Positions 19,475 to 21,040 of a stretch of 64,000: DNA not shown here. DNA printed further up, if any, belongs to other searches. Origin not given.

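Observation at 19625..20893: Membrane transporter (DMT/EamA fold) fused in-frame to a riboflavin kinase domain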

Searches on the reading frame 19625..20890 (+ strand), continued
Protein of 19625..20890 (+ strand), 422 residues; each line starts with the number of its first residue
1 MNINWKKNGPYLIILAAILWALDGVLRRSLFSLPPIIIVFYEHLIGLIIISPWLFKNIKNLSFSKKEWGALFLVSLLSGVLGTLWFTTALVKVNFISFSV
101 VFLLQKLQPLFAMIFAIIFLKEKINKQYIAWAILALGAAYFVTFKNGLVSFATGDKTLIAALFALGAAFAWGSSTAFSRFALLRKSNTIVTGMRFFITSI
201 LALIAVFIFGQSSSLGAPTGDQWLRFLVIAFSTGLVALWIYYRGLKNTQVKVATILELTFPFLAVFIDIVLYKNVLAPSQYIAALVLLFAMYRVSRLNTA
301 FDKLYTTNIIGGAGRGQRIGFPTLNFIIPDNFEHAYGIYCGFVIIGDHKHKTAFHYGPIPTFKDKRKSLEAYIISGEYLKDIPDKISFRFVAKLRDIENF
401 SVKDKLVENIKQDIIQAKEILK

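Call 11: find_encoding_contigs(protein=P0054, flank=8000, max_places=3)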
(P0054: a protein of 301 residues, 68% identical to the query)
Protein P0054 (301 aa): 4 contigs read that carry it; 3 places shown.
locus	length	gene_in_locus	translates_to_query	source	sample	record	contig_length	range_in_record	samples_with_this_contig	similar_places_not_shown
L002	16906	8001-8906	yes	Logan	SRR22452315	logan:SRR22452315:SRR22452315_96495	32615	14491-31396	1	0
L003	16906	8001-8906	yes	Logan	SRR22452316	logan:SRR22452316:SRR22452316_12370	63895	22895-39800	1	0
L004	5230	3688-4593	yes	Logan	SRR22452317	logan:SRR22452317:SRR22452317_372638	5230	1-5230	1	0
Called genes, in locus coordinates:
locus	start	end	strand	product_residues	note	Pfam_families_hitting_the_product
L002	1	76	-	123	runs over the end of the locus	PF00213:OSCP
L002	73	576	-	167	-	PF00430:ATP-synt_B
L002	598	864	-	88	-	PF00137:ATP-synt_C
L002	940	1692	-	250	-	PF00119:ATP-synt_A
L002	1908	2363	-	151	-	-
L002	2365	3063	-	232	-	PF20260:PUA_4, PF04452:Methyltrans_RNA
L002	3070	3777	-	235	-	PF09997:DUF2238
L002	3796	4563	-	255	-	PF02673:BacA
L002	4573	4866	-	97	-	-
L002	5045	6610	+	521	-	PF01966:HD (weak)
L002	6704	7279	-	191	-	PF22769:DCD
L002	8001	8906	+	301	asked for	PF00892:EamA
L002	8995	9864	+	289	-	PF02557:VanY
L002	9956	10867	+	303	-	PF04116:FA_hydroxylase (faint)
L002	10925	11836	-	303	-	-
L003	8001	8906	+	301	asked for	PF00892:EamA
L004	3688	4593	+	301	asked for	PF00892:EamA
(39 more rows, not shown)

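Call 26: find_encoding_contigs(protein=P0017, flank=7000, max_places=1)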
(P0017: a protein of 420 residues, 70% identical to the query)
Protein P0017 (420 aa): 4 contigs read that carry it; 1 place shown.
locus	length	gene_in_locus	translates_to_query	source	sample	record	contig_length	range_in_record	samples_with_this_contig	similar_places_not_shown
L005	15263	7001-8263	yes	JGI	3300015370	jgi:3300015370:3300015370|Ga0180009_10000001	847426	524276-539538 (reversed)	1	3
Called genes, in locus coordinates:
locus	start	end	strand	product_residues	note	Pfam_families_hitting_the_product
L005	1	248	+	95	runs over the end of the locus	PF02686:GatC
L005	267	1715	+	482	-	PF01425:Amidase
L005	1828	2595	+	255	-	PF13462:Thioredoxin_4, PF01323:DSBA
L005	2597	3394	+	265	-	PF01790:LGT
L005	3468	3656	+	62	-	PF23477:zf_Tbcl_2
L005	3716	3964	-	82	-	PF04070:DUF378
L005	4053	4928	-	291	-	PF10648:Gmad2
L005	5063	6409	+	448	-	PF03023:MurJ, PF01554:MatE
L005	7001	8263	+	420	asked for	PF00892:EamA, PF01687:Flavokinase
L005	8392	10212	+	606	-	PF00391:PEP-utilizers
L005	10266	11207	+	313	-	PF01326:PPDK_N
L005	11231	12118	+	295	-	-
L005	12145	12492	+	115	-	-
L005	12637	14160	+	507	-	PF02310:B12-binding, PF04055:Radical_SAM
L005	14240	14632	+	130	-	PF04892:VanZ-LLP1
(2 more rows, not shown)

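Call 27: find_encoding_contigs(protein=P0035, flank=7000, max_places=1)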
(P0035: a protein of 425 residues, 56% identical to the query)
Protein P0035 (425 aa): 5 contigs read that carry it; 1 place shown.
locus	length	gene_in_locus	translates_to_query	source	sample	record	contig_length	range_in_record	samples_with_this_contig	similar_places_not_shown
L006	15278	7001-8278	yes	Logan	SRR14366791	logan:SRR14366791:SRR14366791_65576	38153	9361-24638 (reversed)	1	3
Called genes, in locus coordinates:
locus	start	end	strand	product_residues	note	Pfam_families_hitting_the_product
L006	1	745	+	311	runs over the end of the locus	-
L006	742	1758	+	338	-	PF02449:Glyco_hydro_42 (faint), PF00331:Glyco_hydro_10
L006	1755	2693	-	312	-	PF02557:VanY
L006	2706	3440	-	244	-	PF04480:DUF559, PF18741:MTES_1575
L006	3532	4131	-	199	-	-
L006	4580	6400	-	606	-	PF00664:ABC_membrane, PF02463:SMC_N (weak), PF00005:ABC_tran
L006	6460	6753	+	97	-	-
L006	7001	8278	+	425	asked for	PF00892:EamA, PF01687:Flavokinase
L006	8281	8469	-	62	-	-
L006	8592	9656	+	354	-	PF02646:RmuC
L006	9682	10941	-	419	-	PF00091:Tubulin, PF12327:FtsZ_C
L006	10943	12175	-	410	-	PF11104:PilM_2 (faint), PF02491:SHS2_FTSA, PF06723:MreB_Mbl, PF14450:FtsA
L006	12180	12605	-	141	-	PF02130:YbeY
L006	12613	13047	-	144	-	PF09424:YqeY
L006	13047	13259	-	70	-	-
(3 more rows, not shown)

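Call 28: find_encoding_contigs(protein=P0061, flank=7000, max_places=1)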
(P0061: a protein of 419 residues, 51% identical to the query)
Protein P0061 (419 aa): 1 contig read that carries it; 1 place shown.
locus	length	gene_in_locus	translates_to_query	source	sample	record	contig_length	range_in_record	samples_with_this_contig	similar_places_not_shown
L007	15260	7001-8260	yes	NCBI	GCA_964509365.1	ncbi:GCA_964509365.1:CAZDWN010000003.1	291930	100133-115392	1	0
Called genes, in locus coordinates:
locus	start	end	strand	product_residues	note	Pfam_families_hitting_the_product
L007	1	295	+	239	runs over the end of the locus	PF00696:AA_kinase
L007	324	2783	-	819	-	PF02190:LON_substr_bdg, PF00004:AAA, PF07728:AAA_5 (weak), PF22667:Lon_lid, PF05362:Lon_C, PF13541:ChlI (weak)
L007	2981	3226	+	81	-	-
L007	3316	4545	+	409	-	PF00817:IMS, PF11799:IMS_C (weak)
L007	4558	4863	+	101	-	-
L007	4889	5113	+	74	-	-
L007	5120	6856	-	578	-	-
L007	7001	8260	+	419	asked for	PF00892:EamA, PF01687:Flavokinase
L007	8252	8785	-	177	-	PF01923:Cob_adeno_trans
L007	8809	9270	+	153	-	-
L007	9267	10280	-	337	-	PF00188:CAP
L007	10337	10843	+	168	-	-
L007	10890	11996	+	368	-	PF04055:Radical_SAM (weak)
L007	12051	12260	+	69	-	-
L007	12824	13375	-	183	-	-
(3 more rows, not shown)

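Call 29: find_encoding_contigs(protein=P0062, flank=7000, max_places=1)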
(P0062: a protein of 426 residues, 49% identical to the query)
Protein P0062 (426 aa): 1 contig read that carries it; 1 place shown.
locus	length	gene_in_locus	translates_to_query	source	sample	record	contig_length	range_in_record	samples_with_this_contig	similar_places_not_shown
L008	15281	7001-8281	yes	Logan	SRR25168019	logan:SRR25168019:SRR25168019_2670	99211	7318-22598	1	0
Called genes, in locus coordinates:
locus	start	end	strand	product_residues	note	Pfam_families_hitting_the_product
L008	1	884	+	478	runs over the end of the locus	PF00749:tRNA-synt_1c, PF19269:Anticodon_2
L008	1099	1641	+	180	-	PF13828:DUF4190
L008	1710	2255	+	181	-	-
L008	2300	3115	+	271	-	-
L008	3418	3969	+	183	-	PF01872:RibD_C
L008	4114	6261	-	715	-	PF00150:Cellulase, PF00553:CBM_2 (weak)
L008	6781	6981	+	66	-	-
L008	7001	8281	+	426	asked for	PF00892:EamA, PF01687:Flavokinase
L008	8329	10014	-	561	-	PF02518:HATPase_c, PF13589:HATPase_c_3, PF01119:DNA_mis_repair, PF08676:MutL_C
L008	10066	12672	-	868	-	PF01624:MutS_I, PF05188:MutS_II, PF05192:MutS_III, PF05190:MutS_IV, PF00488:MutS_V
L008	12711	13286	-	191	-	PF04307:YdjM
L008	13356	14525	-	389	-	PF07995:GSDH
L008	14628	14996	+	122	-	PF00072:Response_reg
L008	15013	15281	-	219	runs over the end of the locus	-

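Call 35: search_solved_structures(query=A1, max_evalue=0.001, show_alignments=0)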
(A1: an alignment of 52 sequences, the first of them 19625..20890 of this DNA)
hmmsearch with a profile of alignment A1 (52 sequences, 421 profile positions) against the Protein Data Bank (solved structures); distinct sequences matched with E-value up to 0.001: 15.
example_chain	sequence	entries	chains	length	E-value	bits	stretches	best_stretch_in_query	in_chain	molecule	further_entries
5a88_A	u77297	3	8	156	4.5e-19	72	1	305-420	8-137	RIBOFLAVIN BIOSYNTHESIS PROTEIN RIBF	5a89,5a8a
5fo0_A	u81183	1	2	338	1.4e-18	70.3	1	304-420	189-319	RIBOFLAVIN BIOSYNTHESIS PROTEIN RIBF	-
2x0k_A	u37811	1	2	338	1.7e-18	70.1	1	304-420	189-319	RIBOFLAVIN BIOSYNTHESIS PROTEIN RIBF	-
4uzf_A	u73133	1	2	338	1.7e-18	70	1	304-420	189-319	RIBOFLAVIN BIOSYNTHESIS PROTEIN RIBF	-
4uze_A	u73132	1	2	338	1.7e-18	70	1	304-420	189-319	RIBOFLAVIN BIOSYNTHESIS PROTEIN RIBF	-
5fo1_A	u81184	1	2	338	3e-18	69.2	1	304-420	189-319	RIBOFLAVIN BIOSYNTHESIS PROTEIN RIBF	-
5fnz_A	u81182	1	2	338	6.8e-18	68.1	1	304-420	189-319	RIBOFLAVIN BIOSYNTHESIS PROTEIN RIBF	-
3zug_A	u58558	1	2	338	8.4e-18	67.8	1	304-420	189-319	RIBOFLAVIN BIOSYNTHESIS PROTEIN RIBF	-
3op1_A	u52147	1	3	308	1.1e-16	64.1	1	307-416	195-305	Macrolide-efflux protein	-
1q9s_A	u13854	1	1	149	1.4e-14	57.1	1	305-419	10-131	hypothetical protein FLJ11149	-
1nb0_A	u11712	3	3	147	1.5e-14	57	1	306-419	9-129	hypothetical protein FLJ11149 | RIBOFLAVIN KINASE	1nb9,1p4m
1mrz_A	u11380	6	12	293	1.3e-13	54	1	309-420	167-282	Riboflavin kinase/FMN adenylyltransferase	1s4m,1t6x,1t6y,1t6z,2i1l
1n05_A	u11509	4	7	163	1.9e-12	50.1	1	302-415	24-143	putative Riboflavin kinase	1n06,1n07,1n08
7b0k_A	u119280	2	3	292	3.6e-08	36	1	9-294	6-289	Drug/metabolite transporter (DMT) superfamily permease | LicB protein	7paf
3bnw_A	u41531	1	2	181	1.9e-06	30.3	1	304-420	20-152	Riboflavin kinase, putative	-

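Call 36: search_solved_structures(query=A1, max_evalue=1e-17, show_alignments=3)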
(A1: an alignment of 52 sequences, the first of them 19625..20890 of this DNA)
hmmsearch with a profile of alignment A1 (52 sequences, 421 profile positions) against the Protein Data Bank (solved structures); distinct sequences matched with E-value up to 1e-17: 8.
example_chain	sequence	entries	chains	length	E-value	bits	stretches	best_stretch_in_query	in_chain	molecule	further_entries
5a88_A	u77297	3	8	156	4.5e-19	72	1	305-420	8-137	RIBOFLAVIN BIOSYNTHESIS PROTEIN RIBF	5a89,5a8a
5fo0_A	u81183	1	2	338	1.4e-18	70.3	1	304-420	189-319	RIBOFLAVIN BIOSYNTHESIS PROTEIN RIBF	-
2x0k_A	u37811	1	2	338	1.7e-18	70.1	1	304-420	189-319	RIBOFLAVIN BIOSYNTHESIS PROTEIN RIBF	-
4uzf_A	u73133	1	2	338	1.7e-18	70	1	304-420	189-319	RIBOFLAVIN BIOSYNTHESIS PROTEIN RIBF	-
4uze_A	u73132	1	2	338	1.7e-18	70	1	304-420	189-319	RIBOFLAVIN BIOSYNTHESIS PROTEIN RIBF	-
5fo1_A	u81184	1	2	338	3e-18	69.2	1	304-420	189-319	RIBOFLAVIN BIOSYNTHESIS PROTEIN RIBF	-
5fnz_A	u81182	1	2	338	6.8e-18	68.1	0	304-420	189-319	RIBOFLAVIN BIOSYNTHESIS PROTEIN RIBF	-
3zug_A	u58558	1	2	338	8.4e-18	67.8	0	304-420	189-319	RIBOFLAVIN BIOSYNTHESIS PROTEIN RIBF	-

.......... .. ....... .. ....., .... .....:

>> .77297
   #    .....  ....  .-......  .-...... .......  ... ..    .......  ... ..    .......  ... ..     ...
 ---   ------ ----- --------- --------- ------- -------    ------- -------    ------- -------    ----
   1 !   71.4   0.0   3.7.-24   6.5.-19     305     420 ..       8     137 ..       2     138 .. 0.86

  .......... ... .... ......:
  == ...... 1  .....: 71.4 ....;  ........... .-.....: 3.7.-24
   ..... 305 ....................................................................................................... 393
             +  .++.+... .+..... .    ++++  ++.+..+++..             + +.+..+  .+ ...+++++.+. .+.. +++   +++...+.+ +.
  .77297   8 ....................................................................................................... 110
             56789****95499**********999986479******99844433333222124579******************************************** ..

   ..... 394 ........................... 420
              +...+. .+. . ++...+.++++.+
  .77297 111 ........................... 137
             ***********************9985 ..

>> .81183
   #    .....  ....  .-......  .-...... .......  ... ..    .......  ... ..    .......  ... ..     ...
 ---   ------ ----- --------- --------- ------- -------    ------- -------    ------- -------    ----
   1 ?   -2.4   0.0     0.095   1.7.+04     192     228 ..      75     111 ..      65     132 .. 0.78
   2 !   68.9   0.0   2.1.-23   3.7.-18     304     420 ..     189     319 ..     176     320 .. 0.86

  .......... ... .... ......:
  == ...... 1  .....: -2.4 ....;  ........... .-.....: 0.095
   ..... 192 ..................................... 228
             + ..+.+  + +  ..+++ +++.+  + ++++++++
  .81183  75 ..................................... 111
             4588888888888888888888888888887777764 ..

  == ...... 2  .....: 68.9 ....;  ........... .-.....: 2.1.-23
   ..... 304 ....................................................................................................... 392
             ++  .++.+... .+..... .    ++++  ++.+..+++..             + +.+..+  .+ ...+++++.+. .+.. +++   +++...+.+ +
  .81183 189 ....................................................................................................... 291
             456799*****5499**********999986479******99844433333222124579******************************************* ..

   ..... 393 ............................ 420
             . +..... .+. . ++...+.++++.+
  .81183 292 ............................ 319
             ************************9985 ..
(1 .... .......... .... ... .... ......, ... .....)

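Call 39: predict_structure(alignment_id=A1)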
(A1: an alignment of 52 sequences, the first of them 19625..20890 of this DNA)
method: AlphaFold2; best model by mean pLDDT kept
length: 422 residues; sequences in the alignment: 52
mean_pLDDT: 87.1   pTM: 0.79
mean pLDDT of the five models: 87.1, 87.1, 86.0, 85.8, 83.5
residues with pLDDT >= 90: 213; 70-90: 180; 50-70: 26; < 50: 3
segments of 3 or more residues with pLDDT < 50: none
pLDDT, mean of each block of 10 residues (from residue 1): 66 93 86 96 96 89 90 97 93 64 81 90 87 92 74 75 93 93 88 96 98 94 94 91 90 90 78 83 92 82 87 79 90 85 92 88 81 84 90 80 83 88 85
secondary structure, 60 per line:
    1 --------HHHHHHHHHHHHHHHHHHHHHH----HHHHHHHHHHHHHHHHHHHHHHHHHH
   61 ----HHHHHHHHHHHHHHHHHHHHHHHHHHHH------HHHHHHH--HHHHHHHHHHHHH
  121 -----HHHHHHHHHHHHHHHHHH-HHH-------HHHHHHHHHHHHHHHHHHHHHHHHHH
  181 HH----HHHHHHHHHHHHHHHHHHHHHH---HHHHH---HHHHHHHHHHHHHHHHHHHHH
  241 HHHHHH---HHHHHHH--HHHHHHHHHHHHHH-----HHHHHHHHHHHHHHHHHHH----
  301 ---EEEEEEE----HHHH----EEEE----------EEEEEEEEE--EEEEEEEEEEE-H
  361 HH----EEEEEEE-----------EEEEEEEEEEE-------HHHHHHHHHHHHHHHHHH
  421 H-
elements in order: H9-30 H35-60 H65-92 H99-105 H108-120 H126-143 H155-182 H187-208 H212-216 H220-246 H250-256 H259-272 H278-296 E304-310 H315-318 E323-326 E337-345 E348-358 E367-373 E385-395 H403-421

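Call 42: fold_search(model_id=the predicted structure, library=pdb)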
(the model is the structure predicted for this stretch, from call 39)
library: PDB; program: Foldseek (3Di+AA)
matches with E <= 10: 734; with E <= 0.001: 53
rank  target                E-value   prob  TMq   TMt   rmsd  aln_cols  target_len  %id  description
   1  7paf_A                4.6e-09  1.00  0.55  0.81   3.5       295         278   21  Streptococcus pneumoniae choline importer LicB in lipid nanodiscs (released 2022-03-16)
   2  5i20_A                1.9e-08  1.00  0.52  0.73   4.9       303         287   17  Crystal structure of protein (released 2016-06-01)
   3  5i20_B                3.4e-08  1.00  0.53  0.76   4.3       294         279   17  Crystal structure of protein (released 2016-06-01)
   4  5i20_D                4.0e-08  1.00  0.56  0.80   3.9       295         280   18  Crystal structure of protein (released 2016-06-01)
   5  5i20_C                4.8e-08  1.00  0.53  0.75   4.5       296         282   18  Crystal structure of protein (released 2016-06-01)
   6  5i20_E                7.7e-08  1.00  0.55  0.76   4.5       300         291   17  Crystal structure of protein (released 2016-06-01)
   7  7b0k                  2.1e-07  1.00  0.51  0.80   4.2       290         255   21  Streptococcus pneumoniae LicB bound to choline (released 2022-03-16)
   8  6i1r_A                4.6e-07  1.00  0.50  0.65   5.6       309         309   16  Crystal structure of CMP bound CST in an outward facing conformation (released 2019-06-05)
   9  6i1r_B                6.2e-07  1.00  0.50  0.65   5.6       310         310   15  Crystal structure of CMP bound CST in an outward facing conformation (released 2019-06-05)
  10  9gs5_A                1.2e-06  1.00  0.54  0.77   3.9       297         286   12  Cryo-EM structure of human SLC35B1-E33A variant with ADP in outward facing conformation (released 2025-05-21)
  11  6i1z_B                1.2e-06  1.00  0.50  0.68   5.4       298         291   16  Outward facing structure of apo CST (released 2019-06-05)
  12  5y78_A                2.1e-06  1.00  0.49  0.65   5.5       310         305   12  Crystal structure of the triose-phosphate/phosphate translocator in complex with inorganic phosphate (released 2017-10-04)
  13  6i1z_A                2.5e-06  1.00  0.49  0.69   5.6       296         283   16  Outward facing structure of apo CST (released 2019-06-05)
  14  9i20_A                4.2e-06  1.00  0.50  0.67   4.9       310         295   13  Cryo-EM structure of human SLC35B1 with ADP (released 2025-05-21)
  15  6oh3                  7.7e-06  1.00  0.54  0.72   5.0       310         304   14  X-ray crystal structure of the mouse CMP-sialic acid transporter in complex with CMP-sialic acid, by lipidic cubic phase (released 2019-04-24)
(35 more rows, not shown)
